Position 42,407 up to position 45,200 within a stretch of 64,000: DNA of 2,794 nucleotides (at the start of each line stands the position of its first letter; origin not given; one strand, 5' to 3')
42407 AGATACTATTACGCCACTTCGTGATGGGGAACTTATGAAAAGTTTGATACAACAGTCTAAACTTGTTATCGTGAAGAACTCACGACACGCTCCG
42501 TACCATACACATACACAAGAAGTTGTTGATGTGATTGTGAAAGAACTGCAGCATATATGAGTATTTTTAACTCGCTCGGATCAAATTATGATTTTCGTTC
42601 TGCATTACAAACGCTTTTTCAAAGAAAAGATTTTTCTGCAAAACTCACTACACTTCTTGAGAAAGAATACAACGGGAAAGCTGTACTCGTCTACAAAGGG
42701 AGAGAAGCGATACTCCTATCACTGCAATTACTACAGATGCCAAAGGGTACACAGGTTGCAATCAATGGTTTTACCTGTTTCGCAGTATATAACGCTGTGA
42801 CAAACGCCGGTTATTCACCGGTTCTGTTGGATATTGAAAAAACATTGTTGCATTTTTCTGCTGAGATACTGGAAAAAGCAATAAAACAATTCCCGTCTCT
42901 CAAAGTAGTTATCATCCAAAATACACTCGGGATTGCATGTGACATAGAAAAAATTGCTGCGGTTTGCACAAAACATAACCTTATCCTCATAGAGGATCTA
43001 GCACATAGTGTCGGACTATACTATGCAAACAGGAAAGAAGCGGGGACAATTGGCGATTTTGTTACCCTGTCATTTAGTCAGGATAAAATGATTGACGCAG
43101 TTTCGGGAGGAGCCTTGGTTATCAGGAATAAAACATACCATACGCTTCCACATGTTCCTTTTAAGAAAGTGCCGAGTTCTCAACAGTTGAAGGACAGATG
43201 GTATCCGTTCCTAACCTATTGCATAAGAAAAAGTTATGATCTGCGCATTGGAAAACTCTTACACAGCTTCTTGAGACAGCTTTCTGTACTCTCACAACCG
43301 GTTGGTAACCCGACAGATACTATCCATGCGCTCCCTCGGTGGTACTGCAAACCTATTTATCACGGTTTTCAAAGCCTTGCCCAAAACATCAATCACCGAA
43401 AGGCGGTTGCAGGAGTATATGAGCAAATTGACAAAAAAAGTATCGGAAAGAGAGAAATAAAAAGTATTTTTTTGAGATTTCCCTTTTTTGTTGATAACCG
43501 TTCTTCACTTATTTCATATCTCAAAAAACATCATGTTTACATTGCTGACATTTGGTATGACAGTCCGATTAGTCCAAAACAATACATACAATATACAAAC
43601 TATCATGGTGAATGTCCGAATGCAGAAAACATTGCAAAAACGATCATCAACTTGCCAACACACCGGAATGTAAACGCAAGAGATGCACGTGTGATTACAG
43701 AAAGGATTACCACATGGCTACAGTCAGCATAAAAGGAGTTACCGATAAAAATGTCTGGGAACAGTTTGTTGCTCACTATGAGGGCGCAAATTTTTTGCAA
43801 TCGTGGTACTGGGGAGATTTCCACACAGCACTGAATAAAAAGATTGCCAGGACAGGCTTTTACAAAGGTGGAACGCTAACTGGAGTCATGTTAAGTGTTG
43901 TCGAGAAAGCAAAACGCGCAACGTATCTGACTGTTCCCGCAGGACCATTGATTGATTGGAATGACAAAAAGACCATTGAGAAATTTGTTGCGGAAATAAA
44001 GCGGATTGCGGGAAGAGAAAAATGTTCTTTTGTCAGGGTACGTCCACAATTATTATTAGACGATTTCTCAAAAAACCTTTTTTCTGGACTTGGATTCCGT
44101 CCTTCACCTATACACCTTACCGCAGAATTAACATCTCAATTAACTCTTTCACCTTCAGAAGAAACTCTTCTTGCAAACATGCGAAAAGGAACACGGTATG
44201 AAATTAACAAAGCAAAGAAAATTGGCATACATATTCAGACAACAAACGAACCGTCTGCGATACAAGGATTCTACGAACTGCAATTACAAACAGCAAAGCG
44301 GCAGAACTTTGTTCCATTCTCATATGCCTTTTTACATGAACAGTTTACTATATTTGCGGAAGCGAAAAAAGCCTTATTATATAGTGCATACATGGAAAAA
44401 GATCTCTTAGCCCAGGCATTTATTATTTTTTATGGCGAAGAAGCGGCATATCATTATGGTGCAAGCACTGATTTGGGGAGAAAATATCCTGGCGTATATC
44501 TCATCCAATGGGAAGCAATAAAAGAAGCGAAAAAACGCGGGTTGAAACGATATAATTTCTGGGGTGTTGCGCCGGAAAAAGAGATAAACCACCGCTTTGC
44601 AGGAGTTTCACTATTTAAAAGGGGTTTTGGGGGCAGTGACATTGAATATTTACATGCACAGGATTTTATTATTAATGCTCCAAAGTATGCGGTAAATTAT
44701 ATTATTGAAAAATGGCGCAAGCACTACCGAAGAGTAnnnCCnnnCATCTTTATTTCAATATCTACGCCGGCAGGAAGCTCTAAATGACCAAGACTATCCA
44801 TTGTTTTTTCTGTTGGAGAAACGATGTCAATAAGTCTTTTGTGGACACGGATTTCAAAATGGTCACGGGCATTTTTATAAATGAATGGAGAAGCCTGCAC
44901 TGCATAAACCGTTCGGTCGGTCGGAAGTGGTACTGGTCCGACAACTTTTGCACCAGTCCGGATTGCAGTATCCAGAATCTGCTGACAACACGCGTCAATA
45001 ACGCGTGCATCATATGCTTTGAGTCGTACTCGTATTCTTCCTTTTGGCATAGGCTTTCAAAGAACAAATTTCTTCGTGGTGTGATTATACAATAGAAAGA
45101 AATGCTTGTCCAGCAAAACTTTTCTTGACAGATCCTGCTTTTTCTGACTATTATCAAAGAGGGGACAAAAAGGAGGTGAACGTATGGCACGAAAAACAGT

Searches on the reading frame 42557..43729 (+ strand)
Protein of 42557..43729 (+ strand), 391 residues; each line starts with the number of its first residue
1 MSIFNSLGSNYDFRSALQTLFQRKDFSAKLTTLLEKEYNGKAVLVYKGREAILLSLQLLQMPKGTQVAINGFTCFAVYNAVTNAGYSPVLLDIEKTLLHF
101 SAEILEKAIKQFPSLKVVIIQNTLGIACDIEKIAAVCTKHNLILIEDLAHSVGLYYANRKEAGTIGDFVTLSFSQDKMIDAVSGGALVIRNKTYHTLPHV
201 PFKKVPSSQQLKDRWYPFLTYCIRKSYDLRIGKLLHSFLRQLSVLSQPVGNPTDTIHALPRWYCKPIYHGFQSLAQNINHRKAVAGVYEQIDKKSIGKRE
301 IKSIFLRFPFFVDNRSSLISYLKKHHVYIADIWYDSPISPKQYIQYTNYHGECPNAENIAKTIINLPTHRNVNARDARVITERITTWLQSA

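Call 79: search_protein_families(library=pfam, proteins=[window:42557-43729:+], max_evalue=0.0001)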
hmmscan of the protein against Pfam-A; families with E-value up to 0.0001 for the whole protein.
window:42557-43729:+ (391 aa): 2 families
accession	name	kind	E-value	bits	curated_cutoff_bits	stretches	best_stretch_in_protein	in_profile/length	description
PF01041.23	DegT_DnrJ_EryC1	-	4.8e-39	135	19.8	2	25-194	28-191/360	DegT/DnrJ/EryC1/StrS aminotransferase family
PF00155.27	Aminotran_1_2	-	2e-05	24.4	19.7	1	24-158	45-196/361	Aminotransferase class I and II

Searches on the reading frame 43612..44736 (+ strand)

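Call 79: search_protein_families(library=pfam, proteins=[window:43612-44736:+], max_evalue=0.0001)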
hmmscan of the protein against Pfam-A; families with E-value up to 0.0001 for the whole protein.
window:43612-44736:+ (375 aa): 2 families
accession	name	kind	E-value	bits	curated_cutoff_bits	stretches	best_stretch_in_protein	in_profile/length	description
PF02388.22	FemAB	-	4e-42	144.9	24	3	264-367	306-406/406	FemAB family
PF13480.13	Acetyltransf_6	-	5.1e-12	46.6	22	1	189-318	2-136/143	Acetyltransferase (GNAT) domain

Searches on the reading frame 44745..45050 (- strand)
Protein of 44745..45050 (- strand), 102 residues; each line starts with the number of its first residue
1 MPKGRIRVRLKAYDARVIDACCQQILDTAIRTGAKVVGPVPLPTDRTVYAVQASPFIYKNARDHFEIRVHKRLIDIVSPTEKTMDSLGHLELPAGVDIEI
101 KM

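Call 79: search_protein_families(library=pfam, proteins=[window:44745-45050:-], max_evalue=0.0001)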
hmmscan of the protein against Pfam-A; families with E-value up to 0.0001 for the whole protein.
window:44745-45050:- (102 aa): 1 family
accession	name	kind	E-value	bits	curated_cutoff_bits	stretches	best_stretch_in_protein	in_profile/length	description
PF00338.27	Ribosomal_S10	-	9.5e-31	106.4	21.2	1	7-101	1-98/98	Ribosomal protein S10p/S20e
